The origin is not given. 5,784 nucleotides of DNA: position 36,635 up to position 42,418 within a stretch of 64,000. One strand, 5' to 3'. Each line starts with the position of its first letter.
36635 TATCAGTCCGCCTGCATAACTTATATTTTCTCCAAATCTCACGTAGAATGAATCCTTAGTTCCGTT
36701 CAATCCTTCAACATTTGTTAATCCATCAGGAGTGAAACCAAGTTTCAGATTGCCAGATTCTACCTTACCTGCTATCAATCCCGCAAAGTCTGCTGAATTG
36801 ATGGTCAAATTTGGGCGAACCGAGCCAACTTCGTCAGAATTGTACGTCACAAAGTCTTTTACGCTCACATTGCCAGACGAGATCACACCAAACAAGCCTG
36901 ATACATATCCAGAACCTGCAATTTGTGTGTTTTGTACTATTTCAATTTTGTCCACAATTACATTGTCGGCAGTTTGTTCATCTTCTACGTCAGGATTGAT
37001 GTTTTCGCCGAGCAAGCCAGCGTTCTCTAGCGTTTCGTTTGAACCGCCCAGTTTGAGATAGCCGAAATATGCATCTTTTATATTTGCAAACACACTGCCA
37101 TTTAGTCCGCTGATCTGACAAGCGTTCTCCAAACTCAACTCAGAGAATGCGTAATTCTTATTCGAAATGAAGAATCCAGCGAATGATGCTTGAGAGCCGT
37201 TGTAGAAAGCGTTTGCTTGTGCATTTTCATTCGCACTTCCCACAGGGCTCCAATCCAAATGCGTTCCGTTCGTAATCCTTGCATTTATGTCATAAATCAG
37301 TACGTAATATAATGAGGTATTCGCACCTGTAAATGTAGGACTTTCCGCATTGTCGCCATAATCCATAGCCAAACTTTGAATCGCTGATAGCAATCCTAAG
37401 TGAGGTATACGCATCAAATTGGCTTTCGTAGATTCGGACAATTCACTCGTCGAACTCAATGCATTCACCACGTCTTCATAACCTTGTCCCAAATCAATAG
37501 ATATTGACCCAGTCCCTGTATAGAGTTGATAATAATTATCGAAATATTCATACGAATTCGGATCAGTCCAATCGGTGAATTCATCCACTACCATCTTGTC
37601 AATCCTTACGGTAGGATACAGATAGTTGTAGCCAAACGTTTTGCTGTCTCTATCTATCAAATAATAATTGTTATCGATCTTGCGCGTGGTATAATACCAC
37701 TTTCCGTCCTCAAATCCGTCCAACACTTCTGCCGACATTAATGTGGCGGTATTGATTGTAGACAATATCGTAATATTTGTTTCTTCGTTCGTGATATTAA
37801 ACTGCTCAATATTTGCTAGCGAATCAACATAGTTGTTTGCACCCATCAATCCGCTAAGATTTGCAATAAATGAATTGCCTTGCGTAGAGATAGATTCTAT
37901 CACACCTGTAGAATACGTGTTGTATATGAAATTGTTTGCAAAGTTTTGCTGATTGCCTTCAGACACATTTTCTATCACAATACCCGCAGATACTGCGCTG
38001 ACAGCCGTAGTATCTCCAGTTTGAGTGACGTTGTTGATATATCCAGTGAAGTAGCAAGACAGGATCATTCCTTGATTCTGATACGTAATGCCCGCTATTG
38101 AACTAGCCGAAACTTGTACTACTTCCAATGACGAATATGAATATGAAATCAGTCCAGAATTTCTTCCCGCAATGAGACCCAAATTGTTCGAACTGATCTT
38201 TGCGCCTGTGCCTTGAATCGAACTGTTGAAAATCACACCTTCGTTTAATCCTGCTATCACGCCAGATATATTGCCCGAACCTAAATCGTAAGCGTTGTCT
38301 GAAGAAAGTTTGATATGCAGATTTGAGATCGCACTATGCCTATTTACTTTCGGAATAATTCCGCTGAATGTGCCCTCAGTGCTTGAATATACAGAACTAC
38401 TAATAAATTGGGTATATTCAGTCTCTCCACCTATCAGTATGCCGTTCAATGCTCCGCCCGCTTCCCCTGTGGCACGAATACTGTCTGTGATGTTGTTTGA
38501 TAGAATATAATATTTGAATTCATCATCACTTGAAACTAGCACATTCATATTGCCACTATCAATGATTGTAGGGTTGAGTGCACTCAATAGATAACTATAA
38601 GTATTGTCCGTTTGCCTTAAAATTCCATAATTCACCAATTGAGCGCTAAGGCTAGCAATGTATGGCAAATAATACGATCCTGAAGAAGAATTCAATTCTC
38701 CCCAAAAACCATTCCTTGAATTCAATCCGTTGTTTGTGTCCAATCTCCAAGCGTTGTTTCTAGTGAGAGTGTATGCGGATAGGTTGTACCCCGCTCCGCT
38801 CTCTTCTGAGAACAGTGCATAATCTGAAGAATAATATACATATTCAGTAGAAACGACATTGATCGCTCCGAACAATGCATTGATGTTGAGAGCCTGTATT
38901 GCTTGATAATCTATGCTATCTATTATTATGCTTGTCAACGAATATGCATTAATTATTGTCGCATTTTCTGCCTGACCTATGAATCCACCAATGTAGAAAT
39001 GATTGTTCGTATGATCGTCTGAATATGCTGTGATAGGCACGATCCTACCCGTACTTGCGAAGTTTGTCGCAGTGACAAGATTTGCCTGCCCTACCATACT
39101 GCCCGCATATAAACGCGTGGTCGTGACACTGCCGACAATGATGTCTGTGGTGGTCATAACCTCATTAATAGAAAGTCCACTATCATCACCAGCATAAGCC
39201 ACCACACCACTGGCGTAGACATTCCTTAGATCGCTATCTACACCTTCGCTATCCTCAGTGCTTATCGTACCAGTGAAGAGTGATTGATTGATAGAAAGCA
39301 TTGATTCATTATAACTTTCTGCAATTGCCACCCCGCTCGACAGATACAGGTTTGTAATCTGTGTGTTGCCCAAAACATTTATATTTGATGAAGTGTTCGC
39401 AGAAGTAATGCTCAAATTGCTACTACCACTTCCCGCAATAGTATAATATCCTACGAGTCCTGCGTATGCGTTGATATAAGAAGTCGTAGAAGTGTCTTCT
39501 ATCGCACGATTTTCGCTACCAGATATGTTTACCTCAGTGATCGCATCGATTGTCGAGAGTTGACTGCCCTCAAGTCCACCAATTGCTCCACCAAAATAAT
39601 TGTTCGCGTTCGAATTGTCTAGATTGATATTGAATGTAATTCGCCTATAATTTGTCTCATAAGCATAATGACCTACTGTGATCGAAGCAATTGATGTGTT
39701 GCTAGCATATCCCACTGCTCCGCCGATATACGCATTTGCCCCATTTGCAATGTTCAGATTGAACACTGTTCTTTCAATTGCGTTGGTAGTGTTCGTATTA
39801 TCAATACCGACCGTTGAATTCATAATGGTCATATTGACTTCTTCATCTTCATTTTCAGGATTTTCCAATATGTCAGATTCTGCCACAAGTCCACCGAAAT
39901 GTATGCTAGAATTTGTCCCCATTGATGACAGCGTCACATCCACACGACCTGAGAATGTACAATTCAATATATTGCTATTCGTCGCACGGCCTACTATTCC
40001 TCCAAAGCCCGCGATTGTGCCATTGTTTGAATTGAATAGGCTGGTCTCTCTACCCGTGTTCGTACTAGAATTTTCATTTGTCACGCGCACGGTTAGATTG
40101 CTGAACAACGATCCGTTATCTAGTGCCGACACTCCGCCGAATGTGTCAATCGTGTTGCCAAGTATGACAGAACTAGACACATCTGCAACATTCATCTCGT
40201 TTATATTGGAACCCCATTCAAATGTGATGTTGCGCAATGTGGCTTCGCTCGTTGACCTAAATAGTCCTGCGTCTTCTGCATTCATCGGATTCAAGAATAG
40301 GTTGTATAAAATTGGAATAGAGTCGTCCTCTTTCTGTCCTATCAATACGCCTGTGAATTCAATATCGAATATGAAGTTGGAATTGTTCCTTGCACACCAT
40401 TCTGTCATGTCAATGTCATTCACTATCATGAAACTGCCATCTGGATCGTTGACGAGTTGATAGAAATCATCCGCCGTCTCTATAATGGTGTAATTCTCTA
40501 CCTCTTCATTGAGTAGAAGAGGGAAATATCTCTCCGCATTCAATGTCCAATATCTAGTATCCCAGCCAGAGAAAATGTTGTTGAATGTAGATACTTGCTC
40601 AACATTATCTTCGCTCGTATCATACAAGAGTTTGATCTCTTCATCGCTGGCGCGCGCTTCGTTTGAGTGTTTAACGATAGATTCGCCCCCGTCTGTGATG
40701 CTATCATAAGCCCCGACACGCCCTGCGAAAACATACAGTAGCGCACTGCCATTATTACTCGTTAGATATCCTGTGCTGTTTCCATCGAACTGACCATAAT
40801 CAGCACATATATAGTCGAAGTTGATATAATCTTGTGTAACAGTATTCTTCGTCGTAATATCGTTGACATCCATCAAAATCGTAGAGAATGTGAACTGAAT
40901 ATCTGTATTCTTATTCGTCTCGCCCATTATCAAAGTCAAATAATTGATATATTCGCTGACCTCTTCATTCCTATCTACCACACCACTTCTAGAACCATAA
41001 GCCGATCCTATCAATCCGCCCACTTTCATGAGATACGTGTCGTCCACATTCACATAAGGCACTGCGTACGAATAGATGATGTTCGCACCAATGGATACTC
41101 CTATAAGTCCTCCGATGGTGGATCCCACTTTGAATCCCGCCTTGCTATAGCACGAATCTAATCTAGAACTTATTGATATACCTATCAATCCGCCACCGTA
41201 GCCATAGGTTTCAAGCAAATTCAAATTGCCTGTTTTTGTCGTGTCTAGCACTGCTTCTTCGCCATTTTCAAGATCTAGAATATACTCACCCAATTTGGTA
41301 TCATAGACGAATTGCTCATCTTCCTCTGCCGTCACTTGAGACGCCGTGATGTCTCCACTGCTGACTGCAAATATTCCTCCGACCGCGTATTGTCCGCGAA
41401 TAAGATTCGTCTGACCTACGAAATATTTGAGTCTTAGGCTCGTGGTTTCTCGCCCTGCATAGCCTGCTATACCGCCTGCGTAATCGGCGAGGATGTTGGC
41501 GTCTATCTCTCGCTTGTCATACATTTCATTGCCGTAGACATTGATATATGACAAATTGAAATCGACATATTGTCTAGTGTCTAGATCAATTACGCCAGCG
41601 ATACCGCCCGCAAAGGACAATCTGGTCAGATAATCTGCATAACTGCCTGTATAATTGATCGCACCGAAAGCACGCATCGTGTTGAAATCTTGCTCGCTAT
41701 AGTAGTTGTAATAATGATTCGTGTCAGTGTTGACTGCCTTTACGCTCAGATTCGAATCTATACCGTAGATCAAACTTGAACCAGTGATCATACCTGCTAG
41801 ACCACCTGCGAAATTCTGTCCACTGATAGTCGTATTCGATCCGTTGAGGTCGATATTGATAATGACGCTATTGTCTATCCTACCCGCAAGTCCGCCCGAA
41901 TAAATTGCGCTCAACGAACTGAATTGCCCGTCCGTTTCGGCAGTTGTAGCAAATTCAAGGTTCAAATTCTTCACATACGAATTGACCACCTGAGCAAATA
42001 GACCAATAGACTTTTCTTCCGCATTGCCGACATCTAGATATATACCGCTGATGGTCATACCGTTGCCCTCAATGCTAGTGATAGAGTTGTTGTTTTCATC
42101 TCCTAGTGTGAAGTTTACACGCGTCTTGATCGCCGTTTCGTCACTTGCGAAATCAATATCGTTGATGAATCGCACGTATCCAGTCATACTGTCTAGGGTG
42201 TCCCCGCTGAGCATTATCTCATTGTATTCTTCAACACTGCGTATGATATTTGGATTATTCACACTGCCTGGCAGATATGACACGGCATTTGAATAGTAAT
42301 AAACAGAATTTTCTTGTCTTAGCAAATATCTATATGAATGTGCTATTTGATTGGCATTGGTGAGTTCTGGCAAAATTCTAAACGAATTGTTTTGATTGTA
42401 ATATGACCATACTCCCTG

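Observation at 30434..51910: Single 21.5-kb ORF encoding a 7,158-aa modular beta-helix (GLUG-like) surface lipoprotein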

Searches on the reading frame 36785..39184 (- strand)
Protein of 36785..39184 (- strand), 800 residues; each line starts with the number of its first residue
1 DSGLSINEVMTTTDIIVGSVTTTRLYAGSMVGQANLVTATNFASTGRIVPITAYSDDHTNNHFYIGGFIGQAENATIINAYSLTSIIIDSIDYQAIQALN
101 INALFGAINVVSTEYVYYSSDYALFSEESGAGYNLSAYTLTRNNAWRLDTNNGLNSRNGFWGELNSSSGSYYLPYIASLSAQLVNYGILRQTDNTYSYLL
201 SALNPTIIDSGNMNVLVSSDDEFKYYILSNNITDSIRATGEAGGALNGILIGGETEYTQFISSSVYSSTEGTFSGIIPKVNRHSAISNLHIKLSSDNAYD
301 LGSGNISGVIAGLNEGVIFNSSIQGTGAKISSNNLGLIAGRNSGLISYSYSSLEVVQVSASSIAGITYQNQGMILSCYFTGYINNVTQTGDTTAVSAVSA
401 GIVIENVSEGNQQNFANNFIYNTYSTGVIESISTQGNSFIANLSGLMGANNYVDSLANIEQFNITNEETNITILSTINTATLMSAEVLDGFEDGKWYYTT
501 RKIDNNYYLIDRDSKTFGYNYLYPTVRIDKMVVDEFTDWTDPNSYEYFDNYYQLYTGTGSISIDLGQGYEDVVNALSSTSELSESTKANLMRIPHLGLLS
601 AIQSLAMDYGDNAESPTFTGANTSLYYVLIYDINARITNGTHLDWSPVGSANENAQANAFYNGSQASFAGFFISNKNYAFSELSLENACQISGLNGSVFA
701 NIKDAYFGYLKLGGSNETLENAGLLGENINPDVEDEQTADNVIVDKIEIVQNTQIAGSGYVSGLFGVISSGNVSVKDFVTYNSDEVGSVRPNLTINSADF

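Call 6: search_protein_families(library=pfam, proteins=[window:36785-39184:-], max_evalue=1)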
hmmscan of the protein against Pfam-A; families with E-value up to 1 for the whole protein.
window:36785-39184:- (800 aa): 2 families
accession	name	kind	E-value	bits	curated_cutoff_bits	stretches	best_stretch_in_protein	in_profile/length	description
PF07581.17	Glug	-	0.0012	19.6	20.5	1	63-82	3-23/28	The GLUG motif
PF16082.10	Phage_holin_2_4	-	0.69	10.4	30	1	657-682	15-40/77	Bacteriophage holin family, superfamily II-like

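Call 7: search_protein_families(library=ncbifam, proteins=[window:36785-39184:-], max_evalue=1)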
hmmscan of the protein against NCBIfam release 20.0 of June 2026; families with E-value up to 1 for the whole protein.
window:36785-39184:- (800 aa): 1 family
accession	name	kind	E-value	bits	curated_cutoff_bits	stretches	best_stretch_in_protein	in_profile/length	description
NF007875.0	PRK10579.1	equivalog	0.08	13.2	143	0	422-487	5-70/94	pyrimidine/purine nucleoside phosphorylase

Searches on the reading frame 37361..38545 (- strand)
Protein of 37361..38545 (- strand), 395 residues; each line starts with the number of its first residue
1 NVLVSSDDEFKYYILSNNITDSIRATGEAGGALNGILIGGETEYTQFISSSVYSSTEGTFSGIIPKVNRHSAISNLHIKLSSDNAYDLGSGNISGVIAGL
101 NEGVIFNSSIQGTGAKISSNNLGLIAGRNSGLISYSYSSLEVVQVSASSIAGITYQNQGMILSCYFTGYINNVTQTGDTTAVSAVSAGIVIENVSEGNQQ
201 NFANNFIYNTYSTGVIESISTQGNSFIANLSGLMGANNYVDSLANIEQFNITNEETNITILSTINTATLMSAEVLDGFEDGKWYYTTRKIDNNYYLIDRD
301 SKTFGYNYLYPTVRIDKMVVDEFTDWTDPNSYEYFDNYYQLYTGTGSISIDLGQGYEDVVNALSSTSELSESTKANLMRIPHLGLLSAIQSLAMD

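Call 106: search_protein_families(library=pfam, proteins=[window:37361-38545:-], max_evalue=0.1)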
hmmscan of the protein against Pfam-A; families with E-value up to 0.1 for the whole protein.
window:37361-38545:- (395 aa): 0 families

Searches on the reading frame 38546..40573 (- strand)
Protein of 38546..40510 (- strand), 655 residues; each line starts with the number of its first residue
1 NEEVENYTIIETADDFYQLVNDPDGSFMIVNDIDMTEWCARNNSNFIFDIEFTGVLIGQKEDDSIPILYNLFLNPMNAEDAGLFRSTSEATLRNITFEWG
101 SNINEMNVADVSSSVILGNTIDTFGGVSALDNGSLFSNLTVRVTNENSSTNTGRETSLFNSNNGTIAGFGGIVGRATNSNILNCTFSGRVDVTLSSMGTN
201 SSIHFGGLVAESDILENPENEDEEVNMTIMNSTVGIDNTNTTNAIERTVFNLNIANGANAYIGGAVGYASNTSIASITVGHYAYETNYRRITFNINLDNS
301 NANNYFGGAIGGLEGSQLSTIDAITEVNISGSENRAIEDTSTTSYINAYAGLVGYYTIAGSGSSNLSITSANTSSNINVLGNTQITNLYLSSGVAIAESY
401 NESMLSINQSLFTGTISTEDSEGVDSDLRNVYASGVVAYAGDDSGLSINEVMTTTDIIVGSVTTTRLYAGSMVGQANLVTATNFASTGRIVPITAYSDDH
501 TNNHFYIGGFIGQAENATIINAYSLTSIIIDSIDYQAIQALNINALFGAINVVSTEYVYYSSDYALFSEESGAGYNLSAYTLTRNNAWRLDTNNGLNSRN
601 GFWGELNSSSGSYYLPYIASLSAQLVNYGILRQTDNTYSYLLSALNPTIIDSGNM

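Call 106: search_protein_families(library=pfam, proteins=[window:38546-40510:-], max_evalue=0.1)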
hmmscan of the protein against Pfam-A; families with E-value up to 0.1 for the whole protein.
window:38546-40510:- (655 aa): 2 families
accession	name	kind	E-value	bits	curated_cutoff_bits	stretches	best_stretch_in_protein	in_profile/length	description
PF07581.17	Glug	-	5.4e-07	30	20.5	2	170-190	6-27/28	The GLUG motif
PF05342.19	Peptidase_M26_N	-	0.0063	16.2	27.7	1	19-112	150-234/250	M26 IgA1-specific Metallo-endopeptidase N-terminal region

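Call 111: search_solved_structures(query=A2, max_evalue=10)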
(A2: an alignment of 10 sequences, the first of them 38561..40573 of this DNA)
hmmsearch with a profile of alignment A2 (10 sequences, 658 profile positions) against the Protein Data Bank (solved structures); distinct sequences matched with E-value up to 10: 1.
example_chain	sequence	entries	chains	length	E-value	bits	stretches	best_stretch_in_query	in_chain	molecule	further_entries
2kcd_A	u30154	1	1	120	1.9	9.8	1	599-649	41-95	Uncharacterized protein SSP0047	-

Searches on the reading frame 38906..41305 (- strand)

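Call 6: search_protein_families(library=pfam, proteins=[window:38906-41305:-], max_evalue=1)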
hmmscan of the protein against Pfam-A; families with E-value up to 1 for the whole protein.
window:38906-41305:- (800 aa): 2 families
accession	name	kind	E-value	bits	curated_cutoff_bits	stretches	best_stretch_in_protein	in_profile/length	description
PF07581.17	Glug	-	6.9e-08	32.8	20.5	2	435-455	6-27/28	The GLUG motif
PF05342.19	Peptidase_M26_N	-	0.0077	15.9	27.7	1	284-377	150-234/250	M26 IgA1-specific Metallo-endopeptidase N-terminal region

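Call 7: search_protein_families(library=ncbifam, proteins=[window:38906-41305:-], max_evalue=1)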
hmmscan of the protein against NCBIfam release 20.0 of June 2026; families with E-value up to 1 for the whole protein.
window:38906-41305:- (800 aa): 0 families

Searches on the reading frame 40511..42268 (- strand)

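Call 106: search_protein_families(library=pfam, proteins=[window:40511-42268:-], max_evalue=0.1)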
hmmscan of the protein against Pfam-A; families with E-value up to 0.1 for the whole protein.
window:40511-42268:- (586 aa): 1 family
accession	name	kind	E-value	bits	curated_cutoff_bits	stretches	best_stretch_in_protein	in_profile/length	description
PF13179.11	DUF4006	-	0.01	16.2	22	1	156-205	12-61/64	Family of unknown function (DUF4006)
